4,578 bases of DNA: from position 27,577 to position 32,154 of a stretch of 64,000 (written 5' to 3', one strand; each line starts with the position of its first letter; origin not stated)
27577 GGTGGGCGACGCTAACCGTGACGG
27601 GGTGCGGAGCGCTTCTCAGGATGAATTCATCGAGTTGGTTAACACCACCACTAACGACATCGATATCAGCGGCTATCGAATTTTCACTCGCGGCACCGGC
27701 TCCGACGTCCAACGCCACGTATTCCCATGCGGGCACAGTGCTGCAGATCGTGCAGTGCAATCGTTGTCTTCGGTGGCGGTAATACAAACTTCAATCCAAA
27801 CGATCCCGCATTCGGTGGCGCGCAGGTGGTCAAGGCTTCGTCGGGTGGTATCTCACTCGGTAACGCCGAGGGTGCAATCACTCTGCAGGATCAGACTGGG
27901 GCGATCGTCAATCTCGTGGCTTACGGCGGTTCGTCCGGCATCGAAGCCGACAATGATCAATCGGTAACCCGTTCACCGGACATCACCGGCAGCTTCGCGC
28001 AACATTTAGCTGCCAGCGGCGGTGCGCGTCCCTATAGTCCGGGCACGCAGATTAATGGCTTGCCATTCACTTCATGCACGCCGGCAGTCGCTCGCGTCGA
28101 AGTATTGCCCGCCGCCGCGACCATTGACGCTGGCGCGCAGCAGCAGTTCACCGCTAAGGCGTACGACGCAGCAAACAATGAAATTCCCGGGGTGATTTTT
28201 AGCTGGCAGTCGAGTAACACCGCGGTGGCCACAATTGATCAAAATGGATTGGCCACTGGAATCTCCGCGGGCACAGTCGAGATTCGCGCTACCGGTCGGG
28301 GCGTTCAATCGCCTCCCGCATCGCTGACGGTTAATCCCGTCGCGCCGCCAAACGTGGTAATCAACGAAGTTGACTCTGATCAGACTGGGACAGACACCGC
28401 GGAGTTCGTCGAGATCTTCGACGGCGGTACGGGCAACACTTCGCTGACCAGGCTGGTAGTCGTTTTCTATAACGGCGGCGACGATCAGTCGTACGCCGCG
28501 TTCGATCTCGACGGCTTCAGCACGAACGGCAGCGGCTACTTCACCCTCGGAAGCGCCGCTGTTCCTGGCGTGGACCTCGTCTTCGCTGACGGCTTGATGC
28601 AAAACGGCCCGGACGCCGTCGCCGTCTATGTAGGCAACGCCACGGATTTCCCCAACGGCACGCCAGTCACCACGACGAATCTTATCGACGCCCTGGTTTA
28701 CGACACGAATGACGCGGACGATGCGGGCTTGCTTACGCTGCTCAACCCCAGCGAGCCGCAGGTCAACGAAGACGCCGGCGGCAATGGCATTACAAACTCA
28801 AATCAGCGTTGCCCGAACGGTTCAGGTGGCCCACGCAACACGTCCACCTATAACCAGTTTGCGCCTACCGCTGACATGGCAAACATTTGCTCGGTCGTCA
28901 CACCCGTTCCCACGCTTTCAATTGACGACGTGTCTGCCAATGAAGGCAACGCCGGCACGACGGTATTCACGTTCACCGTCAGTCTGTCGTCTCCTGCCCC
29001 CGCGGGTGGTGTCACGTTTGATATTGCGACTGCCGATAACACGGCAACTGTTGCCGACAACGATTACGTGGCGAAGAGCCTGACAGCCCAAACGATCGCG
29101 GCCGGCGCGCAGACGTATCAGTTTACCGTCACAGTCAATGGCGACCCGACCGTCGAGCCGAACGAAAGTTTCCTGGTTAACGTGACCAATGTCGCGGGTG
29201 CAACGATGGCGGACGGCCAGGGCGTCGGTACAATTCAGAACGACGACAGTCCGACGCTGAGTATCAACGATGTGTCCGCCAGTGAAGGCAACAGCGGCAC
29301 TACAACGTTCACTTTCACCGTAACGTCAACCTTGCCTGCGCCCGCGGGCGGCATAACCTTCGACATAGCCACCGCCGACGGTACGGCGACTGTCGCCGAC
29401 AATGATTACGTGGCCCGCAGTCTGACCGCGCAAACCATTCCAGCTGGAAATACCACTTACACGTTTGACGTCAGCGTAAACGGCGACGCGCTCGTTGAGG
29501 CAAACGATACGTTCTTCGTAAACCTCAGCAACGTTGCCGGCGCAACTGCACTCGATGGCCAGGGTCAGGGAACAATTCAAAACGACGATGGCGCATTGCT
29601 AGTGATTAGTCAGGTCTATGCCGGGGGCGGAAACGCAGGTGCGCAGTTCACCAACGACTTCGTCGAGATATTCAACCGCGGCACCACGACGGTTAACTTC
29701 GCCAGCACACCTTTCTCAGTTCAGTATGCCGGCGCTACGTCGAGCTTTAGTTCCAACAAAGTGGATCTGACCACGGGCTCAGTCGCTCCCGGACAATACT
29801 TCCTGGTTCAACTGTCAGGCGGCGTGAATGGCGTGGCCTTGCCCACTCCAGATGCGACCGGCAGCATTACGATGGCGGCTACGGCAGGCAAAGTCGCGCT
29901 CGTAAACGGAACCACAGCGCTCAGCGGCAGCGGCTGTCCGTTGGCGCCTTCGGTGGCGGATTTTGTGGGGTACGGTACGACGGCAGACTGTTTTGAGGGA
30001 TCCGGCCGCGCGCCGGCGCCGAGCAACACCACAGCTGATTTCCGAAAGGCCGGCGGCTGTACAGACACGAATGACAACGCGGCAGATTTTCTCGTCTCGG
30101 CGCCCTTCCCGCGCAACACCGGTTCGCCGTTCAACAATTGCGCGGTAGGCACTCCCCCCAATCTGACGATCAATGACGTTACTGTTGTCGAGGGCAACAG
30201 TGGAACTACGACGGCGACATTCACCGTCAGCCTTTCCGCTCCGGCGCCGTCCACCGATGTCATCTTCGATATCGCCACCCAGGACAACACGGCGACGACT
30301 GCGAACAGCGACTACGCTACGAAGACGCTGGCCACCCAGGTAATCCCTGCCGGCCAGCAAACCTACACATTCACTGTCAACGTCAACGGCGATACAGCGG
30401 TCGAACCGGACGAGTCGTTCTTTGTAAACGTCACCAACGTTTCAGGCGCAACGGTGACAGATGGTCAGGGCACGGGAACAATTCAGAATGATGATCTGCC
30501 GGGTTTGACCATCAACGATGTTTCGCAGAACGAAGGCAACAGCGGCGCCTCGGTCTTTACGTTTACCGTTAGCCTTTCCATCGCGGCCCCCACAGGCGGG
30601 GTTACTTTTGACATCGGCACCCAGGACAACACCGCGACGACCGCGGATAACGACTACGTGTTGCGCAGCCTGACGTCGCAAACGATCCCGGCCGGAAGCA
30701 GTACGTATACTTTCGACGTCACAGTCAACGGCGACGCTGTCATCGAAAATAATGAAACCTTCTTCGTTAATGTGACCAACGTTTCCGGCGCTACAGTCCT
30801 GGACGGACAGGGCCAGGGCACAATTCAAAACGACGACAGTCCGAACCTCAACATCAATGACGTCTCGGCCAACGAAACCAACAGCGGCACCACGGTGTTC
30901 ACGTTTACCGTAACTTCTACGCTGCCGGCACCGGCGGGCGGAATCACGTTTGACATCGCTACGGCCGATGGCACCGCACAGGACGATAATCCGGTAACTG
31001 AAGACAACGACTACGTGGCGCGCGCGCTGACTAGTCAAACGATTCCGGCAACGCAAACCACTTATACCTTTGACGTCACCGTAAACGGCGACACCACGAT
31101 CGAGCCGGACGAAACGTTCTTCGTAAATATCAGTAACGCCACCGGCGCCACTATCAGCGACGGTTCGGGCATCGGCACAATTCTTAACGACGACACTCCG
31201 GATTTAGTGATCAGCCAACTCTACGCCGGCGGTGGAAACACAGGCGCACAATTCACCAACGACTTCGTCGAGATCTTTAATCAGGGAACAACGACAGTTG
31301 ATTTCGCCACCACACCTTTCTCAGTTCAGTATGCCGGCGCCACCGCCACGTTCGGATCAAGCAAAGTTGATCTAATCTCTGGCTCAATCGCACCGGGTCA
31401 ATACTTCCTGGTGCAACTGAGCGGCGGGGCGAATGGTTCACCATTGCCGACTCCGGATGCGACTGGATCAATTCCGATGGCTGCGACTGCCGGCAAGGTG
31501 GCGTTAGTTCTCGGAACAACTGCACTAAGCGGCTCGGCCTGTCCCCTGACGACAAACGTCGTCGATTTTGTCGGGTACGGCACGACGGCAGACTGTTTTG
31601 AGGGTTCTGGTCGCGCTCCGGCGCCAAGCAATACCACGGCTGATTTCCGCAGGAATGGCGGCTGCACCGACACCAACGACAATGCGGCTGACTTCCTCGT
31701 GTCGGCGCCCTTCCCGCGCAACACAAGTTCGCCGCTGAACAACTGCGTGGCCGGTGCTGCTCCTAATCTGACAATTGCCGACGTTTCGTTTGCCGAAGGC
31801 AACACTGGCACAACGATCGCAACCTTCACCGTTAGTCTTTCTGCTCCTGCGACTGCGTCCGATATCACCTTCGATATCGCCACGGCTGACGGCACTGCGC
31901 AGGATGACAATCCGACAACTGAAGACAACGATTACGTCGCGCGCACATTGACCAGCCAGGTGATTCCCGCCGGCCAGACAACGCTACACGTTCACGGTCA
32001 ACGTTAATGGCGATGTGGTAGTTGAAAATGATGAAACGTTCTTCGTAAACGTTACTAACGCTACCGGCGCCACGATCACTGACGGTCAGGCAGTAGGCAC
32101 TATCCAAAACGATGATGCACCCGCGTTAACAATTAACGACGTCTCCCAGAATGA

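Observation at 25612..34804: Giant secreted PD40 / TIGR03437-Ig / LTD / Big_2 / (Calx-beta n - LTD)x4 protein with no catalytic or anchoring domain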

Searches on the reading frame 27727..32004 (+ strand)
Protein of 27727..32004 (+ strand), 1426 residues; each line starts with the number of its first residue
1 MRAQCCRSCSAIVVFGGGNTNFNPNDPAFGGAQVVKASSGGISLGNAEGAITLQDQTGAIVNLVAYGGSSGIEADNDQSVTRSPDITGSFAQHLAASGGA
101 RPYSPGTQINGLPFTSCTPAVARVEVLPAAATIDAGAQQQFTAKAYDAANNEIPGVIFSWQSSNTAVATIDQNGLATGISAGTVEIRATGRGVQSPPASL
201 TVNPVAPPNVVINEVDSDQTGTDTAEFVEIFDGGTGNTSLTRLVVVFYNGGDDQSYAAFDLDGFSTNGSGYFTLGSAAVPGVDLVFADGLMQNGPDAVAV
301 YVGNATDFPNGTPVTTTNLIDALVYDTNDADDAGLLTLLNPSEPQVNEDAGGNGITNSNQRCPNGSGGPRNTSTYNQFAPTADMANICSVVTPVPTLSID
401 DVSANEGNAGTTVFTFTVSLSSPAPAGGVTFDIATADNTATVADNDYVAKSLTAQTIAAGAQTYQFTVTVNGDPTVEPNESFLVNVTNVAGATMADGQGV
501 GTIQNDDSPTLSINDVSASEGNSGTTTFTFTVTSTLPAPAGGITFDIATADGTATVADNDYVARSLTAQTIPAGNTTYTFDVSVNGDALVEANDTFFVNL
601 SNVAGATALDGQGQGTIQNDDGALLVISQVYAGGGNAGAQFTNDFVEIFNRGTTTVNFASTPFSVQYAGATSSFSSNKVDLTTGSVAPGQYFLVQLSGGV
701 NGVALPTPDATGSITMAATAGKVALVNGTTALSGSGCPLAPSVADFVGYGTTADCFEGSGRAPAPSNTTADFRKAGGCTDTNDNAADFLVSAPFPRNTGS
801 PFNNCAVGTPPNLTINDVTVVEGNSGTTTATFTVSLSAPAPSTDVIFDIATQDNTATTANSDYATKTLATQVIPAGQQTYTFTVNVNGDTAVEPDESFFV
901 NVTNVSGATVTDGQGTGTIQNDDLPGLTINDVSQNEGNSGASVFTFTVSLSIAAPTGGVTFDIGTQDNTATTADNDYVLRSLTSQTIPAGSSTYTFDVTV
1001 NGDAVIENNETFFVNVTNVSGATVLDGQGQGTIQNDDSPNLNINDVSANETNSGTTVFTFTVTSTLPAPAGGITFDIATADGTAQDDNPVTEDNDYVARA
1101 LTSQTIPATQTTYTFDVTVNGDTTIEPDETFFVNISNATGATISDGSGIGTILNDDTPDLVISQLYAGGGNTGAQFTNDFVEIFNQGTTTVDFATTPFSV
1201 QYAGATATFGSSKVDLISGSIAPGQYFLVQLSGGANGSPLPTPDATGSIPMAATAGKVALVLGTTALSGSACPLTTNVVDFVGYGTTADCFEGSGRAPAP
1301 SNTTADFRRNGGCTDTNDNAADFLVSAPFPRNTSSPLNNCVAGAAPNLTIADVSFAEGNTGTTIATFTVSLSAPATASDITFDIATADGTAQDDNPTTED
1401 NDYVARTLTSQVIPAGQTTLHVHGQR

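Call 8: search_protein_families(library=pfam, proteins=[window:27727-32004:+], max_evalue=0.01)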
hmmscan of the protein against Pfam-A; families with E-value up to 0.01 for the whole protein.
window:27727-32004:+ (1426 aa): 5 families
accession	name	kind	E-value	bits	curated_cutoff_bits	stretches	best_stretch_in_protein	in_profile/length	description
PF03160.20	Calx-beta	-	4.8e-34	117.4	27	5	522-604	18-98/119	Calx-beta domain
PF00932.25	LTD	-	3.5e-20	72.8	34.3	3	1157-1284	5-107/109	Lamin Tail Domain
PF02368.24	Big_2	-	1.3e-10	41.6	22.8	1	120-190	1-68/79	Bacterial Ig-like domain (group 2)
PF02933.23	CDC48_2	-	0.00064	19.7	22.4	0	525-545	31-51/64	Cell division protein 48 (CDC48), domain 2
PF24093.1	DUF7377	-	0.0019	18.6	27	0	1034-1070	21-57/110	Domain of unknown function (DUF7377)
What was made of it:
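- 28060..28335 (+): Big_2 domain (aa 816-907). PF02368, E = 1.3e-10 (call 8).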

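Call 9: search_protein_families(library=ncbifam, proteins=[window:27727-32004:+], max_evalue=0.01)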
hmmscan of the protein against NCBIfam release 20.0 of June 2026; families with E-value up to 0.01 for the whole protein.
window:27727-32004:+ (1426 aa): 1 family
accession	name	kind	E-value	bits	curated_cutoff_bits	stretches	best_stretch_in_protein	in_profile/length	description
TIGR00845.1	caca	equivalog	3.8e-10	38.2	679.85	1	833-908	416-489/921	sodium/calcium exchanger 1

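Call 75: list_cluster_members(proteins=[window:27727-32004:+, window:32015-34801:+, window:34858-35901:+, window:25612-26520:+])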
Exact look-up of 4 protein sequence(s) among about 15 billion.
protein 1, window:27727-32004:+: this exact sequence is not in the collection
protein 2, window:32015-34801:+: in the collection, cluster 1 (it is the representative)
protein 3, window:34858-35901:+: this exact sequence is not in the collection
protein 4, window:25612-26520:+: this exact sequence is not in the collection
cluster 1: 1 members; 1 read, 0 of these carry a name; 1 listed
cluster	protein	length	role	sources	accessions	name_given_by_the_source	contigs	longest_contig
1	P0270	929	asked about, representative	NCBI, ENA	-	-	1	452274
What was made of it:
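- The public record carries the last fragment as a separate 929-aa protein (call 75).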

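Call 77: find_encoding_contigs(protein=P0270, flank=3000, max_places=2)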
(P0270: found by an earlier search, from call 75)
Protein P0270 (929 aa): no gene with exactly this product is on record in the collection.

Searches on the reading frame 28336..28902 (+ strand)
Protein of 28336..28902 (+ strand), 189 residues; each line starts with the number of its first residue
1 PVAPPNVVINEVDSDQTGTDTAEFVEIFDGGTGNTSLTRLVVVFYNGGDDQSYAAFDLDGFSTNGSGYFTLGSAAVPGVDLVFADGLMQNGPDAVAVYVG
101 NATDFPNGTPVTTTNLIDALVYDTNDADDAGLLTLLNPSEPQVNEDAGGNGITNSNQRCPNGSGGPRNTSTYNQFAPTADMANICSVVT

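Call 30: search_protein_families(library=ncbifam, proteins=[window:28336-28902:+], max_evalue=10)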
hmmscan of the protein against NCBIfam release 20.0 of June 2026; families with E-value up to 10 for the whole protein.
seq(189 aa): 0 families

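Call 81: search_protein_families(library=pfam, proteins=[window:28336-28902:+], max_evalue=0.01)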
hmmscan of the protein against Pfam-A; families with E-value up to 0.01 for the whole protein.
seq(189 aa): 1 family
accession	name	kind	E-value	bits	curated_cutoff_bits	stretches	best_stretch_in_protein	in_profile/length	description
PF00932.25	LTD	-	1.4e-05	25.8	34.3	1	3-58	4-52/109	Lamin Tail Domain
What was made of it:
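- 28336..28905 (+): LTD b (aa 908-1097, VVINEV...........); LTD-like, only the N-terminal half matches. PF00932 scores 25.8 bits, below the cutoff of 34.3, covering profile positions 4-52 (call 81).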

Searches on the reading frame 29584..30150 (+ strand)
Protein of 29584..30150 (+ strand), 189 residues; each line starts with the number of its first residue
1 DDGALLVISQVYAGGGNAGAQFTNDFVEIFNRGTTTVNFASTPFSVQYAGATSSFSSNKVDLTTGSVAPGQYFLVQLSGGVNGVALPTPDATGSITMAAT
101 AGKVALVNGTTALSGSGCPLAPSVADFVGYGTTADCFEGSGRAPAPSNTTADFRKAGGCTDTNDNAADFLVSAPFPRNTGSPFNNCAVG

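Call 30: search_protein_families(library=ncbifam, proteins=[window:29584-30150:+], max_evalue=10)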
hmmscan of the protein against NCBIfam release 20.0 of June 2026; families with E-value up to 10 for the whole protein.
seq(189 aa): 0 families

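Call 81: search_protein_families(library=pfam, proteins=[window:29590-30150:+], max_evalue=0.01)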
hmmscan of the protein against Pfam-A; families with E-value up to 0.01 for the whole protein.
seq(187 aa): 1 family
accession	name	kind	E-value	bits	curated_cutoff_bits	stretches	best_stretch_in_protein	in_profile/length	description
PF00932.25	LTD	-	5.3e-08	33.7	34.3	1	4-104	8-94/109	Lamin Tail Domain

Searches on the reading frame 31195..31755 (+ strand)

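Call 81: search_protein_families(library=pfam, proteins=[window:31195-31755:+], max_evalue=0.01)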
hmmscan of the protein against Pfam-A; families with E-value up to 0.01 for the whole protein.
seq(187 aa): 1 family
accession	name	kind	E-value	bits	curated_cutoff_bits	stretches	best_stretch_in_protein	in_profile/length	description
PF00932.25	LTD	-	7.7e-10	39.6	34.3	1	2-129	6-108/109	Lamin Tail Domain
